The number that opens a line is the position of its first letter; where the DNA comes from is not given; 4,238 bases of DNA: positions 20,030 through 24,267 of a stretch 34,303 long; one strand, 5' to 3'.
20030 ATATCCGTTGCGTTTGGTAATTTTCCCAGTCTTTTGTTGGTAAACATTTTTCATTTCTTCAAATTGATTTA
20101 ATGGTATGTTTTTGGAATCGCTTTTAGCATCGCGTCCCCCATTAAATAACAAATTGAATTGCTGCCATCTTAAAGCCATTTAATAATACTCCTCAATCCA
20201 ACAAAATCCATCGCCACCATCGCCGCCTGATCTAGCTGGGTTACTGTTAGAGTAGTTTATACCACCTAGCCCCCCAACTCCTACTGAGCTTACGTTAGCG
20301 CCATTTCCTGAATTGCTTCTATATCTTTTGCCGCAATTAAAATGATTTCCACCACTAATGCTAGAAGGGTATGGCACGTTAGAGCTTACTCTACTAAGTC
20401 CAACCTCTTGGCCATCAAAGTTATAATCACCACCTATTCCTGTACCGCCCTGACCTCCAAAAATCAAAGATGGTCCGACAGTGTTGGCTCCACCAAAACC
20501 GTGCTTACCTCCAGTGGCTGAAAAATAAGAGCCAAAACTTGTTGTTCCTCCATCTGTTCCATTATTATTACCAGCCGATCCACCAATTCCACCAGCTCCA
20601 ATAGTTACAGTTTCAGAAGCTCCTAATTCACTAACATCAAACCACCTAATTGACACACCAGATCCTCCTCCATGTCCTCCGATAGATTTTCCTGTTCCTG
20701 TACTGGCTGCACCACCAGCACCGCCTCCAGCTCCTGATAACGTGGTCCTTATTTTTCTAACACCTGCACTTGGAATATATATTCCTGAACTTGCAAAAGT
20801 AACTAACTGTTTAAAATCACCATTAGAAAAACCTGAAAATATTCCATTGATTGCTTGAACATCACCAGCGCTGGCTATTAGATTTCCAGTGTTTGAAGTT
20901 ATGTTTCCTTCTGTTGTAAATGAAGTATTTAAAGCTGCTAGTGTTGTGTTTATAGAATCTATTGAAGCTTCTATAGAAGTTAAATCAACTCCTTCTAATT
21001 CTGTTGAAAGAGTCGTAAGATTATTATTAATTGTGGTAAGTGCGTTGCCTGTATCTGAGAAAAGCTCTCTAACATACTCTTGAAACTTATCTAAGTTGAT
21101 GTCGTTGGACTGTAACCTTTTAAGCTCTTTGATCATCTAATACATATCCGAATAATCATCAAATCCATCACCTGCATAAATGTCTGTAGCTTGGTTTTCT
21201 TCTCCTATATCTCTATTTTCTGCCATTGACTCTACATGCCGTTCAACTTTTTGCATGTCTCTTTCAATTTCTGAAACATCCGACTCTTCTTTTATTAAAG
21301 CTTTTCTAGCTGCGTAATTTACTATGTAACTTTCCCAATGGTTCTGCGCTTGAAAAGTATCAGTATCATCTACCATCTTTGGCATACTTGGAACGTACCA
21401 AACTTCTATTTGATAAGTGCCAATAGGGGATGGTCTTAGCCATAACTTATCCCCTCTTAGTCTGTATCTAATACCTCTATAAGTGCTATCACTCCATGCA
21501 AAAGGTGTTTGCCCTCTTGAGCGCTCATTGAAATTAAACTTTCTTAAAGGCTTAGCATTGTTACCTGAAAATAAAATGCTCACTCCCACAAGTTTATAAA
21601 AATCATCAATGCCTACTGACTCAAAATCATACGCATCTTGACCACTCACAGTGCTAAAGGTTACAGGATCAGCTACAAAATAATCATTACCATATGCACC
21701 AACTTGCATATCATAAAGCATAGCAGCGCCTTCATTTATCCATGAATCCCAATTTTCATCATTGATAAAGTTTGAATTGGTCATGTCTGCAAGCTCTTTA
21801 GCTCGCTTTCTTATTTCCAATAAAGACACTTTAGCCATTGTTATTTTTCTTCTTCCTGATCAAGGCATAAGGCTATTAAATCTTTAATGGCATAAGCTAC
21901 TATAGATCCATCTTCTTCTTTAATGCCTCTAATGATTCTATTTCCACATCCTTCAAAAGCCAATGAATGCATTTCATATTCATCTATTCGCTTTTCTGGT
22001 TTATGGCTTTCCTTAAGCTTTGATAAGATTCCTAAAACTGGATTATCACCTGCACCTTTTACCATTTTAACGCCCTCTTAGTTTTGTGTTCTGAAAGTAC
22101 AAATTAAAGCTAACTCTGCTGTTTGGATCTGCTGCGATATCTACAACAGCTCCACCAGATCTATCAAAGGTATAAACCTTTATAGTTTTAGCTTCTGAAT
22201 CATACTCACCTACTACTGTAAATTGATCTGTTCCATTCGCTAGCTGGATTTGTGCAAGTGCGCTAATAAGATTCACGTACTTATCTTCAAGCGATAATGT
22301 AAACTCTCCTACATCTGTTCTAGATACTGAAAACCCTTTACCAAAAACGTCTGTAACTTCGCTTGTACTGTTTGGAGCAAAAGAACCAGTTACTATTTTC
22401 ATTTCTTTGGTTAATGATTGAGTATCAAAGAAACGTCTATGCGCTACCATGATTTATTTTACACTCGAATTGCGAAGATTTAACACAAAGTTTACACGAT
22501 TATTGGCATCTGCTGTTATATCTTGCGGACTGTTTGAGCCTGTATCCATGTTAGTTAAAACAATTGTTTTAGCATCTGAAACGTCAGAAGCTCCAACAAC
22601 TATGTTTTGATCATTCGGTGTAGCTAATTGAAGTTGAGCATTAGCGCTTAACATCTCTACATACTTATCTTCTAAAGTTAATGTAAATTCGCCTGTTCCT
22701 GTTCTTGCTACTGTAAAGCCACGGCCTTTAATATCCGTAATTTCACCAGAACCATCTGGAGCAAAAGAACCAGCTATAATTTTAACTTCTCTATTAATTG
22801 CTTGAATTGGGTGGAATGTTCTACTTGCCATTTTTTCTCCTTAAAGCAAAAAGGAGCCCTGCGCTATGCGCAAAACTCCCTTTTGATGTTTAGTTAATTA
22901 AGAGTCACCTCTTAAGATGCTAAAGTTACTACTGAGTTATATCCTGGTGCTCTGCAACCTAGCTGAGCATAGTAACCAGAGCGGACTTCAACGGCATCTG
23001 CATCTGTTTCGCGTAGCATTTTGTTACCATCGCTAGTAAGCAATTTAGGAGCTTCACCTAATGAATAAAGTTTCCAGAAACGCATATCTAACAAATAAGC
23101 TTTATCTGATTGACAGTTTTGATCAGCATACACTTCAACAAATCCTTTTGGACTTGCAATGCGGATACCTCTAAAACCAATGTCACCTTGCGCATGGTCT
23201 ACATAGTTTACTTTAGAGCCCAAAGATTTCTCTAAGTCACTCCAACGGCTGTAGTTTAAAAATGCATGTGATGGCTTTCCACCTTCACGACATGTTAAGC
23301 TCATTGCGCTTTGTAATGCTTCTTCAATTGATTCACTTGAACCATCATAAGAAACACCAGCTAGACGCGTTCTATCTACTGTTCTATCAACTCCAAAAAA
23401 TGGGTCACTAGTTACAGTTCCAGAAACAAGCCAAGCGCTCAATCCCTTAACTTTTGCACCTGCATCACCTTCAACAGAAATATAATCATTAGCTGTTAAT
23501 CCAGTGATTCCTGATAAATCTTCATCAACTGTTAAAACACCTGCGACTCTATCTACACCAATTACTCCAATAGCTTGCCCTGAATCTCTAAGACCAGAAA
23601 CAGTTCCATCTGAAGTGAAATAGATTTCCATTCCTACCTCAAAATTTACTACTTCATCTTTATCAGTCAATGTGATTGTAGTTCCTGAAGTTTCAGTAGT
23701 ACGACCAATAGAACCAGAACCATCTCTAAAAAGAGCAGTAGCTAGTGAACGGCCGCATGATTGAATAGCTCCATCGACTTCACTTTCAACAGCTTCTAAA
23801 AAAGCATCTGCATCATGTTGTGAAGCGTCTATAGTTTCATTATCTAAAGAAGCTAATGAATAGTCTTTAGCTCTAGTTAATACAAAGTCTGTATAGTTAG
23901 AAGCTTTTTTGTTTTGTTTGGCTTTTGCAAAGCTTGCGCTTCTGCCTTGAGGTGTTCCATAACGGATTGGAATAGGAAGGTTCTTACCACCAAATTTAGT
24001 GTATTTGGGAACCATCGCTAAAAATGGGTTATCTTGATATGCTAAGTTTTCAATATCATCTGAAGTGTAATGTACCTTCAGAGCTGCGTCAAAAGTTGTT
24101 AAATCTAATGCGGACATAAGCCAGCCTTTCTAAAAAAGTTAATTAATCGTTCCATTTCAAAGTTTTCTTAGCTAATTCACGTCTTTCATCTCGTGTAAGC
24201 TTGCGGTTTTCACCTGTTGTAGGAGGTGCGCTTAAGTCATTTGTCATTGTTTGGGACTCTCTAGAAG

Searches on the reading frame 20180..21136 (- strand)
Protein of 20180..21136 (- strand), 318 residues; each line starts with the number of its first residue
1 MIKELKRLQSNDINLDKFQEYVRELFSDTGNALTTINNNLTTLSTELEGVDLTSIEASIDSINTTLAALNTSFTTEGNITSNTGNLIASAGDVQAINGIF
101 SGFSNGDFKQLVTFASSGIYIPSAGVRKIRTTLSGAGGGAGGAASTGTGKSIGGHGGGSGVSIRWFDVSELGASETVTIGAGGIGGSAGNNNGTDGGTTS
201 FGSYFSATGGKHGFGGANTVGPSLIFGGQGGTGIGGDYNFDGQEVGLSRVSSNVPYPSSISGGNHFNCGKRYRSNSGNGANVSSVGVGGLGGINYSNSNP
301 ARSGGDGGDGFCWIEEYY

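Call 9: search_protein_families(library=phrogs, proteins=[window:20180-21136:-], max_evalue=0.001)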
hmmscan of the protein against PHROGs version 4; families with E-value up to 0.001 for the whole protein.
window:20180-21136:- (318 aa): 5 families
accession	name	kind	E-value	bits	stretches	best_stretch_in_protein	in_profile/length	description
phrog_863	-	tail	1.7e-36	127.5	1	40-318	348-605/690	tail fiber assembly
phrog_6202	-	tail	1.4e-12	48.5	1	102-316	439-636/636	tail fiber protein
phrog_454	-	tail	3.1e-10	39.8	1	98-317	1168-1375/1376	tail fiber protein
phrog_21412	-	tail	1e-06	27.8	1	114-299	1263-1435/1452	tail fiber protein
phrog_12796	-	tail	0.00069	19.9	1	104-312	243-441/445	tail fiber protein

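Call 46: find_encoding_contigs(protein=window:20180-21136:-, flank=10000, max_places=3)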
Protein window:20180-21136:- (318 aa): no gene with exactly this product is on record in the collection.

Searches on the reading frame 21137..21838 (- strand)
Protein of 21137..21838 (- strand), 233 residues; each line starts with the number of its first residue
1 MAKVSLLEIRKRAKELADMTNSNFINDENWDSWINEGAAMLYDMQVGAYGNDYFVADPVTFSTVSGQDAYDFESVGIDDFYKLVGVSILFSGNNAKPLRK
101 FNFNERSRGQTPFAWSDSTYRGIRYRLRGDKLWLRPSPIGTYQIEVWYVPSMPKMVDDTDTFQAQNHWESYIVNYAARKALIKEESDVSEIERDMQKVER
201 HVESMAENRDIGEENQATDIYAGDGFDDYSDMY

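Call 9: search_protein_families(library=phrogs, proteins=[window:21137-21838:-], max_evalue=0.001)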
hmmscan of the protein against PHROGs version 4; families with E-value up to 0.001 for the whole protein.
window:21137-21838:- (233 aa): 1 family
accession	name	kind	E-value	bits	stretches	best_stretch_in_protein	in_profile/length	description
phrog_399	-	head and packaging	8e-08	33.1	1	10-211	9-203/220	structural protein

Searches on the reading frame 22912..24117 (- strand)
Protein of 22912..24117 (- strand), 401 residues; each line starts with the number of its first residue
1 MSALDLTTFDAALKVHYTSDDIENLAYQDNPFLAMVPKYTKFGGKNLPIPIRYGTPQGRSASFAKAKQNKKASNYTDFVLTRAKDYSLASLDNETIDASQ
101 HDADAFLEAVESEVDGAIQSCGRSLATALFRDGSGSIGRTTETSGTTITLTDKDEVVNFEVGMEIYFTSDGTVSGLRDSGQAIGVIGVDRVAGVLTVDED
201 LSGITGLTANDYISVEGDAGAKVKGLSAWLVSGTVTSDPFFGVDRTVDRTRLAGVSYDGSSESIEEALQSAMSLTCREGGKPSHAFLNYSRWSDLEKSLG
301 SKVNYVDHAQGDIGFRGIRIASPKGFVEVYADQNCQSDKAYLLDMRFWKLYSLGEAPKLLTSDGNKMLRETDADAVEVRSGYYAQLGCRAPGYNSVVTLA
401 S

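Call 9: search_protein_families(library=phrogs, proteins=[window:22912-24117:-], max_evalue=0.001)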
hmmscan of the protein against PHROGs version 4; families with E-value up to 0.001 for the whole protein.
window:22912-24117:- (401 aa): 2 families
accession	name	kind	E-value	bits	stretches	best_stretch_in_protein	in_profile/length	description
phrog_14242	-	head and packaging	1e-12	48.5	1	6-390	5-378/396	major head protein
phrog_9953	-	head and packaging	1.1e-08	35.8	1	220-398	144-327/329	major head protein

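Call 11: search_dna_similar(query=window:22912-24117:-, collection=phages, mode=protein, max_rows=20)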
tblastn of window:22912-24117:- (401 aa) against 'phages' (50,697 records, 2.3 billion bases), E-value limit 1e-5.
No match.

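Call 23: find_related_loci(query=window:22912-24117:-, collection=viral_contigs, flank=10000)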
Query window:22912-24117:- (401 aa) in viral_contigs; peptide patterns used: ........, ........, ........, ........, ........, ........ (x = any residue, [..] = any of these).
49 stretches matched a pattern; 42 encode a relative of the query (tblastn E <= 1e-3); 42 distinct loci.
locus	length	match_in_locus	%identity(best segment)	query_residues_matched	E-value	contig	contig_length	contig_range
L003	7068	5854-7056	60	3-400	5e-151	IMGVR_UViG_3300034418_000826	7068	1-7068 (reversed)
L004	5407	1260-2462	60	3-400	2e-152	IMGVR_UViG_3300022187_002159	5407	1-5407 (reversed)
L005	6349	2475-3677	60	3-400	3e-151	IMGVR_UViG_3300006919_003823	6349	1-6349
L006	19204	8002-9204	60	3-400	8e-151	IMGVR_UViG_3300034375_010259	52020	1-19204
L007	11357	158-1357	58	3-400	1e-148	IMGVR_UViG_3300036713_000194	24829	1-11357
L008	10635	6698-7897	58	3-400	1e-148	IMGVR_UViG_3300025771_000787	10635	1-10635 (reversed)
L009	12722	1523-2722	58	3-400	1e-148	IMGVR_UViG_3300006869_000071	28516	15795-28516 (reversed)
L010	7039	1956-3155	58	3-400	7e-149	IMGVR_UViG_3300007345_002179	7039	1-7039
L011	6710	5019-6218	58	3-400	6e-149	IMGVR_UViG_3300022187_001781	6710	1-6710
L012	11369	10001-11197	58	3-399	2e-148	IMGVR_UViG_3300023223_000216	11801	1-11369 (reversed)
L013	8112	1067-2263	57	3-399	4e-147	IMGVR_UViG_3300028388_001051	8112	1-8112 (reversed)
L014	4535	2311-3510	56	3-399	2e-148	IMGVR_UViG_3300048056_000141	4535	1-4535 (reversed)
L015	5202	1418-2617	56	3-399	6e-143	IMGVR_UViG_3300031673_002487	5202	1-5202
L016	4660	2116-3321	53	1-401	1e-138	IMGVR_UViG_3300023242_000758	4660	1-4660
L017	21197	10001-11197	54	3-399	7e-135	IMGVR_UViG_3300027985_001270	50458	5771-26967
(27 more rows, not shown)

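Call 35: find_related_loci(query=L006:18152-19204:+, collection=viral_contigs, flank=10000)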
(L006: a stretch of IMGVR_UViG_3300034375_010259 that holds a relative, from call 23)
Query L006:18152-19204:+ (351 aa) in viral_contigs; peptide patterns used: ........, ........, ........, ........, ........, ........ (x = any residue, [..] = any of these).
26 stretches matched a pattern; 1 encode a relative of the query (tblastn E <= 1e-3); 1 distinct loci.
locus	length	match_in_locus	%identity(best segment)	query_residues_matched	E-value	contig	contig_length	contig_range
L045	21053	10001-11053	100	1-351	0e+0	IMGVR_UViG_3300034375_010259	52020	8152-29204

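Call 36: find_related_loci(query=L009:11479-12720:+, collection=viral_contigs, flank=10000)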
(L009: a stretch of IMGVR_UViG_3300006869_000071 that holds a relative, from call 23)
Query L009:11479-12720:+ (414 aa) in viral_contigs; peptide patterns used: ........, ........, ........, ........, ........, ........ (x = any residue, [..] = any of these).
124 stretches matched a pattern; 5 encode a relative of the query (tblastn E <= 1e-3); 4 distinct loci.
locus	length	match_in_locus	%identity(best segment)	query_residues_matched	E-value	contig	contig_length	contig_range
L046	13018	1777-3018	100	1-414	0e+0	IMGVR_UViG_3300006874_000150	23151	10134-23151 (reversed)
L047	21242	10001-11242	100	1-414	0e+0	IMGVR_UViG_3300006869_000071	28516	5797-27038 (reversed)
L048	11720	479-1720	100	1-414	0e+0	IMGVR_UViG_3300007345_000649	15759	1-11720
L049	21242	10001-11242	98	1-414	0e+0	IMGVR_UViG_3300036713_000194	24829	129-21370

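Call 47: find_encoding_contigs(protein=window:22912-24117:-, flank=10000, max_places=2)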
Protein window:22912-24117:- (401 aa): 4 contigs read that carry it; 1 place shown.
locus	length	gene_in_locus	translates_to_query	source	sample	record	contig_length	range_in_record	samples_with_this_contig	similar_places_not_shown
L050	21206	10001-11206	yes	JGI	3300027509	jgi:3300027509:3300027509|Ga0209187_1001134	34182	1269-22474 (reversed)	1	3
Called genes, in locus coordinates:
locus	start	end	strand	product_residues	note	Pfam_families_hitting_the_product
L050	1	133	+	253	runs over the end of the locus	-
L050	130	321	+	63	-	-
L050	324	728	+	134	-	-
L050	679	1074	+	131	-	PF05866:RusA (weak)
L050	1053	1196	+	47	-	-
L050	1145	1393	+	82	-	-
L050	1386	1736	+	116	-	-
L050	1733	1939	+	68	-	-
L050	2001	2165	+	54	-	-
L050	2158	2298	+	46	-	-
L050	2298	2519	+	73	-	PF01381:HTH_3 (weak)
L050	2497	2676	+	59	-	-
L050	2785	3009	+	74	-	-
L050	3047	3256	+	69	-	-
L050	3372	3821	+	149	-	-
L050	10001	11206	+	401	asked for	PF17236:SU10_MCP (faint)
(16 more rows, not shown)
